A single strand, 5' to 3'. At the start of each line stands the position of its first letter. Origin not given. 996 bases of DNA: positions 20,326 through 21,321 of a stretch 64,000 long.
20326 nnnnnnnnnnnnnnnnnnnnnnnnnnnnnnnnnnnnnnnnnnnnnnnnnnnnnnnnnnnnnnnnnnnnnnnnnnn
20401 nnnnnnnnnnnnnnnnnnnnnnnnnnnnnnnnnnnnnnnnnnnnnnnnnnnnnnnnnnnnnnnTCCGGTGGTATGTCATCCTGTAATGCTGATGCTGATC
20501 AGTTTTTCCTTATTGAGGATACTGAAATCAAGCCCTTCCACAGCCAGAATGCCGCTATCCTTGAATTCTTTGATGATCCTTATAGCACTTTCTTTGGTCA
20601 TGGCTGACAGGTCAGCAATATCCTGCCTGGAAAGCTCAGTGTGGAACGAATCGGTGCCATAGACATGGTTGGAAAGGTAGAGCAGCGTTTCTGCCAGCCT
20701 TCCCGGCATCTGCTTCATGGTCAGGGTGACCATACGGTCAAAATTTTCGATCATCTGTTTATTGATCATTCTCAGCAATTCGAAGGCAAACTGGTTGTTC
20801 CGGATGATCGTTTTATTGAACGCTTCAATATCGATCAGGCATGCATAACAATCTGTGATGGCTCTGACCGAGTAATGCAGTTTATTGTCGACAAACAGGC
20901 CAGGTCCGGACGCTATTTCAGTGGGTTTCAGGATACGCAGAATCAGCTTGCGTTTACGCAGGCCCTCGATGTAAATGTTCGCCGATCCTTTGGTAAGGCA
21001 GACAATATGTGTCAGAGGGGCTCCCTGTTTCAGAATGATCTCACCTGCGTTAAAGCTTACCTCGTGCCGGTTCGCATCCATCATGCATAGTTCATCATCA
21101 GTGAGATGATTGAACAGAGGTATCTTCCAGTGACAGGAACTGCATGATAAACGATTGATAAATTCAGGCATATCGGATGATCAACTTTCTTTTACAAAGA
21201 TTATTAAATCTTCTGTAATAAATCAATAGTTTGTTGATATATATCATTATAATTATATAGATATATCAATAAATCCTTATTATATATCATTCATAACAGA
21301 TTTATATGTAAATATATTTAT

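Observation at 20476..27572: FNR-linked multihaem cytochrome / beta-barrel / cytochrome b cluster resembling an extracellular or periplasmic electron conduit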

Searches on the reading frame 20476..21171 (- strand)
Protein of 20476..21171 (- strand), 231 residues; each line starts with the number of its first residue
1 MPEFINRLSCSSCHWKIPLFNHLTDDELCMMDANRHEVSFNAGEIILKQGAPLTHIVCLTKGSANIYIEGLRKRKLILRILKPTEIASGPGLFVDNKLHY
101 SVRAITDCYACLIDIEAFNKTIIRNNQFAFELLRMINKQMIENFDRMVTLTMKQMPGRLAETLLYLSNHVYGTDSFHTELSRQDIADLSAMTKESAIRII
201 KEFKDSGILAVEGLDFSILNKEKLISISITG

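Call 3: search_protein_families(library=pfam, proteins=[window:20476-21171:-], max_evalue=0.1)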
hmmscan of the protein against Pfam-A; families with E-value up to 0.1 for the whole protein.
window:20476-21171:- (231 aa): 3 families
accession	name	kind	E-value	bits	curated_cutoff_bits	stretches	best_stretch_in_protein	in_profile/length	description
PF00027.35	cNMP_binding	-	2.9e-13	50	27.5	1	38-123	2-87/89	Cyclic nucleotide-binding domain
PF13545.12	HTH_Crp_2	-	8.3e-13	48.5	27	1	157-225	1-68/70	Crp-like helix-turn-helix domain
PF00325.26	Crp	-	0.00093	19.3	21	1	180-208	3-31/32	Bacterial regulatory proteins, crp family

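Call 4: search_protein_families(library=ncbifam, proteins=[window:20476-21171:-], max_evalue=0.1)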
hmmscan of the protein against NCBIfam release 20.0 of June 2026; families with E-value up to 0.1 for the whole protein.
window:20476-21171:- (231 aa): 12 families
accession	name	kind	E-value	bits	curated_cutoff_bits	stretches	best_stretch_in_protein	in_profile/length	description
NF008732.0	PRK11753.1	equivalog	1.1e-14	54.4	266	1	33-214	21-206/214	cAMP-activated global transcriptional regulator CRP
NF045989.1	TransRegFnrLRhodb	equivalog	1.9e-11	43.7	300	1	9-214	9-220/245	transcriptional regulator FnrL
NF050806.1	TransRegFixKCaul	equivalog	6.8e-09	35.3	300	1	36-212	24-197/215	transcriptional regulator FixK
NF008365.0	PRK11161.1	subfamily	2.9e-08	33.3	228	1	10-228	23-243/250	fumarate/nitrate reduction transcriptional regulator Fnr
NF006901.0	PRK09392.1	equivalog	1.7e-07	30.8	211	1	16-226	11-219/236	transcriptional activator FtrB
NF007707.0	PRK10402.1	subfamily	5.4e-07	29.4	180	1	36-226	32-216/226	transcriptional regulator YeiL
NF041163.2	encap_f2b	equivalog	1e-06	28.2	400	1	16-137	75-198/450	family 2B encapsulin nanocompartment shell protein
NF052518.1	TransRegLdrP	equivalog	3.9e-05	23.8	300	1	44-211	8-171/195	transcriptional regulator LdrP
NF010499.0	PRK13918.1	equivalog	0.00032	20.3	274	1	30-173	7-142/205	CRP/FNR family transcriptional regulator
TIGR03697.1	NtcA_cyano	equivalog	0.0025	17.6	244.95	1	100-214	60-178/193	global nitrogen regulator NtcA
NF058543.1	ActPatMycb56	equivalog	0.0078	15.1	460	1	19-151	3-132/317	acetyltransferase Pat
NF053664.1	TransRegPtrACyano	equivalog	0.031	13.6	300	1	75-212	49-183/196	Crp/Fnr family transcriptional regulator PtrA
